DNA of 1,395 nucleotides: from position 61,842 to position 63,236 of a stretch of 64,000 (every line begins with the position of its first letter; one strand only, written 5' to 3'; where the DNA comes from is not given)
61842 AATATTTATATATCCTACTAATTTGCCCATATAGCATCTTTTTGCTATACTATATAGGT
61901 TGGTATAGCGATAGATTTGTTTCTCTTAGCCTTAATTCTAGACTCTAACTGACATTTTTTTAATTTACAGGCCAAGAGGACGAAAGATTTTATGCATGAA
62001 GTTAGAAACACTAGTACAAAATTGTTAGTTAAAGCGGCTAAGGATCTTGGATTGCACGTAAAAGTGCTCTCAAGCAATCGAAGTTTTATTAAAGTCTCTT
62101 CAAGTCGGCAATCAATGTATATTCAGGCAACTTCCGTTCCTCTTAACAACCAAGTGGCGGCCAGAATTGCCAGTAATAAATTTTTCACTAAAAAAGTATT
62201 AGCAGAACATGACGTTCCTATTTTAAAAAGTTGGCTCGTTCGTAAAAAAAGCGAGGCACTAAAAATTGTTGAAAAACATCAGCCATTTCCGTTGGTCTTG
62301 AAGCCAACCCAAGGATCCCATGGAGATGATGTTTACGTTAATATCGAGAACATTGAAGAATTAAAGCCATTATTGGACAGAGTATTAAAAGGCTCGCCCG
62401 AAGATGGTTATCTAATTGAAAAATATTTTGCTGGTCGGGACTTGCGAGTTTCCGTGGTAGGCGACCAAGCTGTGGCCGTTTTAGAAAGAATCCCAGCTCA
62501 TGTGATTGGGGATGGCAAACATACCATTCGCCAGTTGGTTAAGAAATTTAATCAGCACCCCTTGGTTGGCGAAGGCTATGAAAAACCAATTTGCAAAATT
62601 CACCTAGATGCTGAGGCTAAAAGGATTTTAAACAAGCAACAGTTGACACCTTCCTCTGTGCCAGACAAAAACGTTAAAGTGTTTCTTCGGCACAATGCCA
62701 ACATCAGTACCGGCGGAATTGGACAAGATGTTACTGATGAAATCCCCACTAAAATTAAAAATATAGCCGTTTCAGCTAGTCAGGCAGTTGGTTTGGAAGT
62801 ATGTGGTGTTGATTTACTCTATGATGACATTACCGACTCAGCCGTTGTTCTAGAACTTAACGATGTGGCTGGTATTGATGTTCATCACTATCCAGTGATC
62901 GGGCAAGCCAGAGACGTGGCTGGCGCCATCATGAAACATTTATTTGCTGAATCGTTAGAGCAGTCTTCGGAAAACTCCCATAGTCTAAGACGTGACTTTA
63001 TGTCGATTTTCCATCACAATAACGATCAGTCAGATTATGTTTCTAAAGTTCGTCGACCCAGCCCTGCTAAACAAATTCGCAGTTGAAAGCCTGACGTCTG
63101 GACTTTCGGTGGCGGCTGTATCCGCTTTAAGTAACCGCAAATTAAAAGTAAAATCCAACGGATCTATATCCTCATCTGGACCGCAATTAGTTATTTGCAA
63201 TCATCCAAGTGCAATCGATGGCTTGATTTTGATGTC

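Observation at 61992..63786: Stand-alone CphA-type ATP-grasp ligase overlapping a PlsC-family acyltransferase: candidate amino-acid/peptide-lipid or cyanophycin-like system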

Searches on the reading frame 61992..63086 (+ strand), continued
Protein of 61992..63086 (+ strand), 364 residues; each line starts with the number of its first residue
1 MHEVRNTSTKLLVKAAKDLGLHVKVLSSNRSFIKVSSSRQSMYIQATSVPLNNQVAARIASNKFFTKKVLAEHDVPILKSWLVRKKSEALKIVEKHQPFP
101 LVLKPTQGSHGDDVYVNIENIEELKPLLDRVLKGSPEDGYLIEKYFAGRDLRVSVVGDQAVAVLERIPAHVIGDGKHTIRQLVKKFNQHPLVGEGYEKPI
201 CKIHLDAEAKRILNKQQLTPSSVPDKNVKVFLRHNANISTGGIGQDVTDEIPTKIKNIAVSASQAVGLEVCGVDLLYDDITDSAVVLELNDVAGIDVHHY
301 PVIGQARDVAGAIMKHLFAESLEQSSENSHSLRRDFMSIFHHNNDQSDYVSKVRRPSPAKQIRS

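Call 55: fold_search(model_id=the predicted structure, library=pdb)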
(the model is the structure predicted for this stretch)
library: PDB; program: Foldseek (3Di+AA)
matches with E <= 10: 698; with E <= 0.001: 550
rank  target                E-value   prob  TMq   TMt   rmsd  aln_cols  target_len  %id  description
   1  7wae_A                4.2e-26  1.00  0.73  0.32   3.8       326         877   34  Trichodesmium erythraeum cyanophycin synthetase 1 (TeCphA1) with ATPgammaS, 4x(beta-Asp-Arg), and aspartate (released 2022-09-07)
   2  7wac_A                8.5e-26  1.00  0.69  0.37   4.4       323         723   34  Trichodesmium erythraeum cyanophycin synthetase 1 (TeCphA1) (released 2022-09-07)
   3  3ln6                  9.5e-26  1.00  0.66  0.35   4.7       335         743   30  Crystal structure of a bifunctional glutathione synthetase from Streptococcus agalactiae (released 2011-04-13)
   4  7wae_C                1.4e-25  1.00  0.72  0.38   4.1       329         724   33  Trichodesmium erythraeum cyanophycin synthetase 1 (TeCphA1) with ATPgammaS, 4x(beta-Asp-Arg), and aspartate (released 2022-09-07)
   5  7txv_A                7.5e-24  1.00  0.72  0.32   3.9       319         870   31  Cyanophycin synthetase 1 from Synechocystis sp. UTEX2470 E82Q with ATP and 16x(Asp-Arg) (released 2022-06-01)
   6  7lg5_A                9.5e-24  1.00  0.71  0.32   4.0       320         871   30  Synechocystis sp. UTEX2470 Cyanophycin synthetase 1 with ATP (released 2021-08-18)
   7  7lgj_A                1.7e-23  1.00  0.71  0.32   4.0       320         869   30  Cyanophycin synthetase 1 from Synechocystis sp. UTEX2470 with ADPCP and 8x(Asp-Arg)-NH2 (released 2021-08-18)
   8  7lgq_A                2.0e-23  1.00  0.71  0.32   4.0       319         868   30  Cyanophycin synthetase 1 from Synechocystis sp. UTEX2470 with ATP and 8x(Asp-Arg)-Asn (released 2021-08-18)
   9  3ln7_A                2.0e-23  1.00  0.59  0.32   6.7       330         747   30  Crystal structure of a bifunctional glutathione synthetase from Pasteurella multocida (released 2011-04-13)
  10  7ta5                  6.7e-23  1.00  0.68  0.44   4.4       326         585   28  Crystal structure of cyanophycin synthetase 2 from Gloeothece citriformis (released 2022-03-02)
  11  3ln7_B                1.5e-22  1.00  0.58  0.33   6.6       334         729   30  Crystal structure of a bifunctional glutathione synthetase from Pasteurella multocida (released 2011-04-13)
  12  7lgn_A                4.7e-22  1.00  0.62  0.35   5.4       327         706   33  Cyanophycin synthetase 1 from T. morbirosei (released 2021-08-18)
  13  7lgn_B                1.8e-21  1.00  0.65  0.31   5.0       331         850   32  Cyanophycin synthetase 1 from T. morbirosei (released 2021-08-18)
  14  7lgm_A                1.3e-20  1.00  0.70  0.38   4.2       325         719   34  Cyanophycin synthetase from A. baylyi DSM587 with ATP (released 2021-08-18)
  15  8fxi_C                1.7e-18  1.00  0.69  0.42   4.4       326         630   25  Cryo-EM structure of Stanieria sp. CphA2 in complex with ADPCP and 4x(beta-Asp-Arg) (released 2023-06-14)
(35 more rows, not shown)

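Call 56: search_protein_families(library=pfam, proteins=[L016:5466-6008:+, L007:2970-3506:+, L012:5475-5987:+, L011:6923-7234:+, L017:4376-4642:-, L007:6651-8090:-, L007:5570-6610:+, L010:7008-7424:+, L039:4194-4682:+], max_evalue=0.01)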
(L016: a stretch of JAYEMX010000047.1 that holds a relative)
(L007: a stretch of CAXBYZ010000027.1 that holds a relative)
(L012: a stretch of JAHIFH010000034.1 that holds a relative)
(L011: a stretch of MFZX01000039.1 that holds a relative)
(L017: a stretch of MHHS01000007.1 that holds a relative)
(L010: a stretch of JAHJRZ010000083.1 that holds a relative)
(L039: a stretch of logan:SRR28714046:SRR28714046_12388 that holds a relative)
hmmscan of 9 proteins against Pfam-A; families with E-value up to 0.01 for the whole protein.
L016:5466-6008:+ (180 aa): 1 family
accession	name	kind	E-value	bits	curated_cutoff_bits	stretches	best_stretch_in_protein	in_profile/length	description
PF21095.3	CarD_C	-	2e-05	24.9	23.1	1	113-169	32-86/87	CarD, C-terminal domain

L007:2970-3506:+ (178 aa): 0 families

L012:5475-5987:+ (170 aa): 1 family
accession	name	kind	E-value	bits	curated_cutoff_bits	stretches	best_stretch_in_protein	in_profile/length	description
PF21095.3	CarD_C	-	0.0013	19.2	23.1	1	95-154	29-86/87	CarD, C-terminal domain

L011:6923-7234:+ (103 aa): 3 families
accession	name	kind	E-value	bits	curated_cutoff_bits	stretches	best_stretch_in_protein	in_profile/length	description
PF00076.28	RRM_1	-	8.2e-26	90.1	20.7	1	6-74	1-69/70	RNA recognition motif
PF16367.11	RRM_7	-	7.9e-07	29.4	27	1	4-69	2-73/94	RNA recognition motif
PF05172.20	RRM_Nup35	-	0.00098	19.5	24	1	7-75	11-73/89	Nup53/35/40-type RNA recognition motif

L017:4376-4642:- (88 aa): 1 family
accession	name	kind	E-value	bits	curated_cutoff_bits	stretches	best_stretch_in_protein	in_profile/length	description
PF02583.22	Trns_repr_metal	-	6.5e-25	87.8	22.8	1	6-79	2-72/78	Metal-sensitive transcriptional repressor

L007:6651-8090:- (479 aa): 31 families (the best 25 are shown)
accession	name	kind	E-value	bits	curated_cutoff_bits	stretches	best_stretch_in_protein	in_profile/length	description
PF00005.33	ABC_tran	-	2.3e-50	171.2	25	2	17-145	1-137/137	ABC transporter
PF13304.12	AAA_21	-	8.5e-16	59.3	27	2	31-60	3-38/304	AAA domain, putative AbiEii toxin, Type IV TA system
PF02463.25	SMC_N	-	1e-08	35.3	40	0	31-118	28-121/220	RecF/RecN/SMC N terminal domain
PF00004.35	AAA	-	8.2e-07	30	21.2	1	316-340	2-26/131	ATPase family associated with various cellular activities (AAA)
PF19263.5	DUF5906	-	3.1e-06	28.3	27.6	0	317-421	1-103/114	Family of unknown function (DUF5906)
PF00006.31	ATP-synt_ab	-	1e-05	25.7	29.5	0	19-49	6-36/213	ATP synthase alpha/beta family, nucleotide-binding domain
PF13401.12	AAA_22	-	2.1e-05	25.2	27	0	317-336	10-29/130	AAA domain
PF24883.2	NPHP3_N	-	7.3e-05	23.5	24.8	0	315-363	25-67/164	Nephrocystin 3, N-terminal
PF00910.28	RNA_helicase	-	0.00012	23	21.5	0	315-335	1-21/105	RNA helicase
PF13173.12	AAA_14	-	0.00015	22.2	27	0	315-373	5-56/129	AAA domain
PF13521.12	AAA_28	-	0.00018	22.2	27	0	29-47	1-19/164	AAA domain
PF05729.18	NACHT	-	0.00023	21.5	26.7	0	32-54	5-27/167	NACHT domain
PF00931.28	NB-ARC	-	0.00023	21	23.5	0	28-49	19-40/248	NB-ARC domain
PF13604.12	AAA_30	-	0.00037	20.7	27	0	316-334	22-39/191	AAA domain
PF13555.12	AAA_29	-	0.0004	20.5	27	0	311-329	23-39/61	P-loop containing region of AAA domain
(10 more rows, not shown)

L007:5570-6610:+ (346 aa): 1 family
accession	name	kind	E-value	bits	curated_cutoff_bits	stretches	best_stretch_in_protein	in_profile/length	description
PF02661.23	Fic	-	1.5e-18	67.8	24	1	108-210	4-93/93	Fic/DOC family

L010:7008-7424:+ (138 aa): 2 families
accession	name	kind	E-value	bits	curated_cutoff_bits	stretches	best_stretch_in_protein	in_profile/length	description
PF00293.34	NUDIX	-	8.8e-13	48.9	21.1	1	2-88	2-102/134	NUDIX domain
PF22327.2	Nudt16-like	-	0.0012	19.3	27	1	14-58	23-66/161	U8 snoRNA-decapping enzyme-like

L039:4194-4682:+ (162 aa): 1 family
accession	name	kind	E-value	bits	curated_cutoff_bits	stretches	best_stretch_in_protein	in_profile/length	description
PF16103.11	DUF4822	-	0.0046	17.7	25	1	78-107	70-99/123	Domain of unknown function (DUF4822)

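Call 58: search_protein_families(library=pfam, proteins=[L024:2680-6996:+, L024:378-2612:+], max_evalue=0.0001)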
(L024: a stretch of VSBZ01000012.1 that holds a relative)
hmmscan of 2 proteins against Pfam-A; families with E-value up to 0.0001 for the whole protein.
L024:2680-6996:+ (1438 aa): 2 families
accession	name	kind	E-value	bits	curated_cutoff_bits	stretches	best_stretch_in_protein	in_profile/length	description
PF09587.15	PGA_cap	-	1.1e-52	179.5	27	1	391-654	2-254/255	Bacterial capsule synthesis protein PGA_cap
PF08443.16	RimK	-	3.5e-07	30.4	21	0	1158-1262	2-105/188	RimK-like ATP-grasp domain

L024:378-2612:+ (744 aa): 4 families
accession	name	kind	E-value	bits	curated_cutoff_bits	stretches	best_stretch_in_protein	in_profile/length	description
PF02786.22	CPSase_L_D2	-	1.8e-08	34.6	19.8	1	351-449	2-103/211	Carbamoyl-phosphate synthase L chain, ATP binding domain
PF07478.18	Dala_Dala_lig_C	-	1.7e-07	31.4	24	1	358-449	2-94/204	D-ala D-ala ligase C-terminus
PF08443.16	RimK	-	5e-06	26.7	21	1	361-457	14-106/188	RimK-like ATP-grasp domain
PF02655.19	ATP-grasp_3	-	4e-05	24.2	23.2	0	349-452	2-85/160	ATP-grasp domain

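Call 60: find_encoding_contigs(protein=P0005, flank=5000, max_places=2)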
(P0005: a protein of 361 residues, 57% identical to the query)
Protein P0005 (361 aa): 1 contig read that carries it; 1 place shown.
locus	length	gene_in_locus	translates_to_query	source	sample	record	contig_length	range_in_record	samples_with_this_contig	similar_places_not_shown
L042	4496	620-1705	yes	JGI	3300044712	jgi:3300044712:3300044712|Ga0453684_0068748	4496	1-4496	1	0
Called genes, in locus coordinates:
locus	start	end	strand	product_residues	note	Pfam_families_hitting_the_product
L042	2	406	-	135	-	?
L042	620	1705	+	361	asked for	PF14397:ATPgrasp_ST (faint), PF01071:GARS_A (weak), PF02655:ATP-grasp_3, PF02955:GSH-S_ATP (faint), PF08443:RimK, PF07478:Dala_Dala_lig_C (weak)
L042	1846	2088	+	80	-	-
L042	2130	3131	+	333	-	PF01300:Sua5_yciO_yrdC, PF03481:Sua5_C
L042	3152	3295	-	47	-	-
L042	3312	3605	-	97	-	-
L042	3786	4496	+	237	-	?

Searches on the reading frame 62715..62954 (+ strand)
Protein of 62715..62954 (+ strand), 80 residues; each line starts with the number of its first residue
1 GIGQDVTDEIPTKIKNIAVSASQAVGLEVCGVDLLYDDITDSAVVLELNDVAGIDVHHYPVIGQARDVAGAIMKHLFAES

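Call 35: search_solved_structures(query=window:62715-62954:+, max_evalue=10, show_alignments=5)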
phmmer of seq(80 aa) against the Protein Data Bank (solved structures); distinct sequences matched with E-value up to 10: 13.
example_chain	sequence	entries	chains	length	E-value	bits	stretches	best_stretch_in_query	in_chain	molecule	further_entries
7wac_A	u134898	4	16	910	8.4e-07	32.5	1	1-78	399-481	Cyanophycin synthase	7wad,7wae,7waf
7lgm_A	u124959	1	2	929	1.7e-06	31.5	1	3-79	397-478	Cyanophycin synthase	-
7lgn_A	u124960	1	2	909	3.8e-06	30.4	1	2-78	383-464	Cyanophycin synthase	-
3ln7_A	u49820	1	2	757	2.9e-05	27.6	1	4-79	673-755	Glutathione biosynthesis bifunctional protein gshAB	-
7lg5_A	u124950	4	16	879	0.002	21.7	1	1-77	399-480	Cyanophycin synthase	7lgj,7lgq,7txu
7txv_A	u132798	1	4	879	0.002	21.7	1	1-77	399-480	Cyanophycin synthase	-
7qys_A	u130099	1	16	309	0.008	19.8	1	15-77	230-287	Probable alpha-L-glutamate ligase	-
7qyr_A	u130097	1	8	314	0.022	18.4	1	15-76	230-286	Probable alpha-L-glutamate ligase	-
7ta5_A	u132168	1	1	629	0.026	18.2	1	26-78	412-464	Glutathione synthase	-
3ln6_A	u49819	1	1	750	0.061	17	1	4-78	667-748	Glutathione biosynthesis bifunctional protein gshAB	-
8fxh_A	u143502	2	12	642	0.16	15.7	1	17-77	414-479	RimK domain-containing protein ATP-grasp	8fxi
5zct_A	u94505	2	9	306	0.34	14.7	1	12-55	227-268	Ribosomal protein S6--L-glutamate ligase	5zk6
4iwx_A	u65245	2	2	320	0.37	14.5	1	12-55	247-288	Ribosomal protein S6 modification protein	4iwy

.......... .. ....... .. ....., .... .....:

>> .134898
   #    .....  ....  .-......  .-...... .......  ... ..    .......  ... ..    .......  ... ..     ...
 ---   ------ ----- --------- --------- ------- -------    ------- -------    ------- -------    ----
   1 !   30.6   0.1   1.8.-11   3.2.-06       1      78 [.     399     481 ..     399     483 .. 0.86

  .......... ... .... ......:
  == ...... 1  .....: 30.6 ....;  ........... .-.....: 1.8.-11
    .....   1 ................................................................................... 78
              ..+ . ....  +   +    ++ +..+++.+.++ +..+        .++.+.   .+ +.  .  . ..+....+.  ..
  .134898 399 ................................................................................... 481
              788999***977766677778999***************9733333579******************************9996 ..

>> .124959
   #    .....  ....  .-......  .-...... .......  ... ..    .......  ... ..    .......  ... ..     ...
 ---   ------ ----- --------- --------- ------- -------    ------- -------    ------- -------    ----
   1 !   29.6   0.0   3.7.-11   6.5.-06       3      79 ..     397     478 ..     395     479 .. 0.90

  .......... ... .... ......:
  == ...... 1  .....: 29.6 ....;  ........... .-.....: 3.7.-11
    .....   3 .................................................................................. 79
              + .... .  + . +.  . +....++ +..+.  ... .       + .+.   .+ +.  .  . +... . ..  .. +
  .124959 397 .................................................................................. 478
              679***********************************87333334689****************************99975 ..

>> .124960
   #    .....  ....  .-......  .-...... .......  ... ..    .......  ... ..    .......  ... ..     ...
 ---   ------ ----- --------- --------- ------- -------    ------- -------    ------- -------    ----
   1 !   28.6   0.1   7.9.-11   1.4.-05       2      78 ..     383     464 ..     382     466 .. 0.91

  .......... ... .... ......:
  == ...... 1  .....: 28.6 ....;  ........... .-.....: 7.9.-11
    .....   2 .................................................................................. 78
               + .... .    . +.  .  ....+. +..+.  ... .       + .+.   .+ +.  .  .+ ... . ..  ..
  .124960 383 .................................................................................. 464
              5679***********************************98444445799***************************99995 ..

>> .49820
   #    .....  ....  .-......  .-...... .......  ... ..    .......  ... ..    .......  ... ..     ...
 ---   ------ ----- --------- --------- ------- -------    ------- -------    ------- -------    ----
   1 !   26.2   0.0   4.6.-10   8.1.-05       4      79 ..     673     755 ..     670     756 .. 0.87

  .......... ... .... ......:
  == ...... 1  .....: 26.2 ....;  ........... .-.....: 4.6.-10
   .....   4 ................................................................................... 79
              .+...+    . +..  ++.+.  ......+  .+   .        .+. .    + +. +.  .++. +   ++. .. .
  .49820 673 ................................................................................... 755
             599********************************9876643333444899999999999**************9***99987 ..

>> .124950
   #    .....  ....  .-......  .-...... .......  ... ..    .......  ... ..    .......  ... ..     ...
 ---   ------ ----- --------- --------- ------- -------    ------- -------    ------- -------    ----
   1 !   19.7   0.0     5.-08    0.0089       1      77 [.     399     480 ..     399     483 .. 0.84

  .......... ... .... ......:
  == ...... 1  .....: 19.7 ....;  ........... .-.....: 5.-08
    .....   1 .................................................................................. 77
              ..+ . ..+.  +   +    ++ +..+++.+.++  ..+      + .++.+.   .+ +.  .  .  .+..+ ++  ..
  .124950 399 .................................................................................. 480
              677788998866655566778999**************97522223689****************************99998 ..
